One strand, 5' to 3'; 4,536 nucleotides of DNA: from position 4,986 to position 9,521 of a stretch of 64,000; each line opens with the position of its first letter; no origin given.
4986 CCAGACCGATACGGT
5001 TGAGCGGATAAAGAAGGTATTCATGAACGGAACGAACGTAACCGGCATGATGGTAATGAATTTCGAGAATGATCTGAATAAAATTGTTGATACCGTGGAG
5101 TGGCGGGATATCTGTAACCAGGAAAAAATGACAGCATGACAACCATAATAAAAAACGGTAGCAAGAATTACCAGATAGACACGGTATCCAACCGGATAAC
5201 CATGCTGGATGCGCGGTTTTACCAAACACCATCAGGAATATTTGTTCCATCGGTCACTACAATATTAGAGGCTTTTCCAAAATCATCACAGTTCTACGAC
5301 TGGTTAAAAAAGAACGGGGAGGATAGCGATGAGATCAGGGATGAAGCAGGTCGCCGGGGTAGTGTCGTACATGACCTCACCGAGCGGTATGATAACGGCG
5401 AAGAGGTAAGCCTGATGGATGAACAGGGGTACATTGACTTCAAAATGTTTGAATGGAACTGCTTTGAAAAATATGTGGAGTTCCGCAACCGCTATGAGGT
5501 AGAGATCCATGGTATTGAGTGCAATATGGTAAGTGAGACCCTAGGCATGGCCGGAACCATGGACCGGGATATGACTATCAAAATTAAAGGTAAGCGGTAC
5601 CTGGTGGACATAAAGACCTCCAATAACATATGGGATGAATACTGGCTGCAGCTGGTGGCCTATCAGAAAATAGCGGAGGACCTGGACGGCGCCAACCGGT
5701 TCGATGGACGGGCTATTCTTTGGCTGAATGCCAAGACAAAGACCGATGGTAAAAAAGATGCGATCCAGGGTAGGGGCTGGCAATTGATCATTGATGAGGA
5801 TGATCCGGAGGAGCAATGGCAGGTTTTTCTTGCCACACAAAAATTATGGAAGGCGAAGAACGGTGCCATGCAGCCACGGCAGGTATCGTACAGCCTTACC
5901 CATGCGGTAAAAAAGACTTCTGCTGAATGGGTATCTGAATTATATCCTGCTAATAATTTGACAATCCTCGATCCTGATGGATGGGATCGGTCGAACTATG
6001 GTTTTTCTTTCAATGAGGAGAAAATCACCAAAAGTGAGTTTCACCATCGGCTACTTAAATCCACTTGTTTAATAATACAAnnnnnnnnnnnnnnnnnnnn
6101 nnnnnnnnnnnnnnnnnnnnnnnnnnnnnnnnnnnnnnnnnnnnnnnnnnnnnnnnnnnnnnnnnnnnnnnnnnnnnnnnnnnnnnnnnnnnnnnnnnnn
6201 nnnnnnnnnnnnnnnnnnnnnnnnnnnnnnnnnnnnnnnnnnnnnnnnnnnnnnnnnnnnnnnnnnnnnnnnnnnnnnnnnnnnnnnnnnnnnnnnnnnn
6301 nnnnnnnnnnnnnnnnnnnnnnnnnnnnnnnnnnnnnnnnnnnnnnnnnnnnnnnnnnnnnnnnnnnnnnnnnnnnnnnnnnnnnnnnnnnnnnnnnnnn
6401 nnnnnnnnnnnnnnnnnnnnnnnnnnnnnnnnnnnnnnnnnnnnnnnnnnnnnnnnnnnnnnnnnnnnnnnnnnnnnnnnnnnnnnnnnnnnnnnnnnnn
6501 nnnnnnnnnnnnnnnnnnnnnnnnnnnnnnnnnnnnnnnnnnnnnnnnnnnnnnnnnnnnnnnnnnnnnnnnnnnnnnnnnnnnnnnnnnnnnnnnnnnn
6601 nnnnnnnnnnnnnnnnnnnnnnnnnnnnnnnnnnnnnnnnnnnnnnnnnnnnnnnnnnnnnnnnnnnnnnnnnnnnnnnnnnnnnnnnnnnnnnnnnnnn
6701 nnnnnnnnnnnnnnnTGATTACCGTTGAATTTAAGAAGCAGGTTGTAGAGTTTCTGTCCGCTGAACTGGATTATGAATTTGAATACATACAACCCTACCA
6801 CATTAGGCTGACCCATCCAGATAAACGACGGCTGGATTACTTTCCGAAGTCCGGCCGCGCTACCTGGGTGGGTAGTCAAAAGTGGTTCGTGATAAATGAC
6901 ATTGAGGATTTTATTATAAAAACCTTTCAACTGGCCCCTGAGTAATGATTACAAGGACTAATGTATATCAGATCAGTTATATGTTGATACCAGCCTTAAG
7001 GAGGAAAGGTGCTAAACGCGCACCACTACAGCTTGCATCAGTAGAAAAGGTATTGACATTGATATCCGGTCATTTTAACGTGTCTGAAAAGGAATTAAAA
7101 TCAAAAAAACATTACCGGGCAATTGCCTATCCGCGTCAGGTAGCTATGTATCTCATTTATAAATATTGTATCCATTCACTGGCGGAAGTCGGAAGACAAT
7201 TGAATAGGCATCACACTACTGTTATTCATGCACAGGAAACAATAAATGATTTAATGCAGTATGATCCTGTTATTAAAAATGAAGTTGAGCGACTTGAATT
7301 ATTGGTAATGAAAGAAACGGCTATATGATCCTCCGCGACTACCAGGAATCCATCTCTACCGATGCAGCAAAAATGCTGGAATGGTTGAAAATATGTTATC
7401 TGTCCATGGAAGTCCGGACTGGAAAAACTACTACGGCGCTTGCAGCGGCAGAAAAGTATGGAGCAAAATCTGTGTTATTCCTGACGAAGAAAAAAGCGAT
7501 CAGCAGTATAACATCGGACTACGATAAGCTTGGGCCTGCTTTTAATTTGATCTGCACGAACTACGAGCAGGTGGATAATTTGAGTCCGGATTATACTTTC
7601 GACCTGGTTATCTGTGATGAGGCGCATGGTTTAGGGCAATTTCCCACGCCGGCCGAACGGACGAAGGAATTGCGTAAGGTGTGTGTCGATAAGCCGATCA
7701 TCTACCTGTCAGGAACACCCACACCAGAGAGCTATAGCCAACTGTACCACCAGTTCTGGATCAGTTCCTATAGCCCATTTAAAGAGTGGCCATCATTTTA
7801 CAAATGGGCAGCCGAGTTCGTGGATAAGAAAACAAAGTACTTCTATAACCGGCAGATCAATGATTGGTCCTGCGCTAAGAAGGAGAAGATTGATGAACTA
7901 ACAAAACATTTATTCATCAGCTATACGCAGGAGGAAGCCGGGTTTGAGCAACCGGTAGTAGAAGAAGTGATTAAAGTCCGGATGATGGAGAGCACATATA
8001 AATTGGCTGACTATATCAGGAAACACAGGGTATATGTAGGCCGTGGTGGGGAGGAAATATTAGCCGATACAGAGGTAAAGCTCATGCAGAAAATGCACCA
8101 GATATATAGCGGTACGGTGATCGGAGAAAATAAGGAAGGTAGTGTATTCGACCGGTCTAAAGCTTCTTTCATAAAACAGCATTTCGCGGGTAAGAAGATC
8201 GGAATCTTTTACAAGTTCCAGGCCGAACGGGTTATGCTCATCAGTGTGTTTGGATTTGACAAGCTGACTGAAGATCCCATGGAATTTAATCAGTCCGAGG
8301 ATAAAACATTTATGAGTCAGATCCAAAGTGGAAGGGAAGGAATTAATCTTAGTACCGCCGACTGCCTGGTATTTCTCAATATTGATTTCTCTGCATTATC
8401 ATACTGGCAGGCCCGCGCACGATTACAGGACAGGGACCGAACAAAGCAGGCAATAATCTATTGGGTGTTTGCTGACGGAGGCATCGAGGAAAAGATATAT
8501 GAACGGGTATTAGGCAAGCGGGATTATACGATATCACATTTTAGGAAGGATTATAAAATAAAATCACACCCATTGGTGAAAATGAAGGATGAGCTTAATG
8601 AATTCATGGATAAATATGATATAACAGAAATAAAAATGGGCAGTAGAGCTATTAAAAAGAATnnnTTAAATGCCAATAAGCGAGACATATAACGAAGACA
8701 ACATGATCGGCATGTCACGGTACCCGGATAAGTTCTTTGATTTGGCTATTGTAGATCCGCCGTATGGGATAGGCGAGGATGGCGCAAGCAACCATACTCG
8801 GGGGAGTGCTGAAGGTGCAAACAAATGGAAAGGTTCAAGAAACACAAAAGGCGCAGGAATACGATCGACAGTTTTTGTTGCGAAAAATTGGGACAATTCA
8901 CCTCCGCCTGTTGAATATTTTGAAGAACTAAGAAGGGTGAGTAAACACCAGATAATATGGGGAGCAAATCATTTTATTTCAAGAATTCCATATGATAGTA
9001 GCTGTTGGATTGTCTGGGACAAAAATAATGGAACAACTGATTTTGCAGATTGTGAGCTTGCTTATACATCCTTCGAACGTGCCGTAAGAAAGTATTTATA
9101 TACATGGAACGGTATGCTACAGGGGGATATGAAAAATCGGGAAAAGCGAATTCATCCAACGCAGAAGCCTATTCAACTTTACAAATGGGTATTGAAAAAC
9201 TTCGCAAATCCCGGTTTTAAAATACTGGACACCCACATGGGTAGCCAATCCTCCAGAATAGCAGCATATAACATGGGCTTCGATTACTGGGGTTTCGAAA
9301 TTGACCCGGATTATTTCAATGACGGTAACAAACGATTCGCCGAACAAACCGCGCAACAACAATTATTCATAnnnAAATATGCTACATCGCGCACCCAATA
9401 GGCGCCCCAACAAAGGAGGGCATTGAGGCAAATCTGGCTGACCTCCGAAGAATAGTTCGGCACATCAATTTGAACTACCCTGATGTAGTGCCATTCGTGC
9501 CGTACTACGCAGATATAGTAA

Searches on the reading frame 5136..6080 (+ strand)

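Call 19: search_protein_families(library=phrogs, proteins=[window:5136-6080:+], max_evalue=0.001)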
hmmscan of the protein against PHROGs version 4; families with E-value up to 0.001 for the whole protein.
window:5136-6080:+ (315 aa): 5 families
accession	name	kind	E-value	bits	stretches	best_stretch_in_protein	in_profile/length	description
phrog_298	-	DNA, RNA and nucleotide metabolism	8.8e-36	124.7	1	19-241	48-261/293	exonuclease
phrog_11725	-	unknown function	4e-17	62.7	1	255-313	3-57/62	-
phrog_466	-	DNA, RNA and nucleotide metabolism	2.3e-10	41.4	1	70-176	210-314/446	exonuclease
phrog_69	-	DNA, RNA and nucleotide metabolism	0.0001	22.5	1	68-190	116-257/501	exonuclease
phrog_1218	-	DNA, RNA and nucleotide metabolism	0.00094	19.5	0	47-197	18-204/364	exonuclease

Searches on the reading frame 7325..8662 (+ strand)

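Call 19: search_protein_families(library=phrogs, proteins=[window:7325-8662:+], max_evalue=0.001)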
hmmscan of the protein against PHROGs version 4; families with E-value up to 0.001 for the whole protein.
window:7325-8662:+ (446 aa): 3 families
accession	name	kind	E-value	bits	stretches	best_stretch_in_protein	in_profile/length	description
phrog_62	-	DNA, RNA and nucleotide metabolism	2.8e-50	172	1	3-424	697-1152/1881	DNA helicase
phrog_16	-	DNA, RNA and nucleotide metabolism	2.7e-10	40.1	1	1-142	271-426/986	DNA helicase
phrog_11354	-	unknown function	8.6e-05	23.2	1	319-405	17-103/116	-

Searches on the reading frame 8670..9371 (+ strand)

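Call 19: search_protein_families(library=phrogs, proteins=[window:8670-9371:+], max_evalue=0.001)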
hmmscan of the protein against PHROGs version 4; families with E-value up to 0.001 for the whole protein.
window:8670-9371:+ (234 aa): 8 families
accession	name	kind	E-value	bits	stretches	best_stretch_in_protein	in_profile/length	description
phrog_23224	-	other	3e-46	159.1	1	5-229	69-298/305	DNA methyltransferase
phrog_67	-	other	3.6e-43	149.6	1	5-233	125-353/743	DNA methyltransferase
phrog_498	-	other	4.5e-19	69.4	1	23-232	223-429/633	DNA methyltransferase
phrog_18293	-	other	2.7e-17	63.8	1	156-229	40-113/119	methyltransferase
phrog_3008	-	other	3.6e-16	60.2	1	108-233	127-221/244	DNA methyltransferase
phrog_23085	-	unknown function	7.2e-08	33.2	1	159-229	41-111/138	-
phrog_6952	-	other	9.7e-07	29.8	1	162-225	114-177/181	DNA methyltransferase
phrog_18146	-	other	0.00086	19.3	0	167-213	54-101/452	DNA methyltransferase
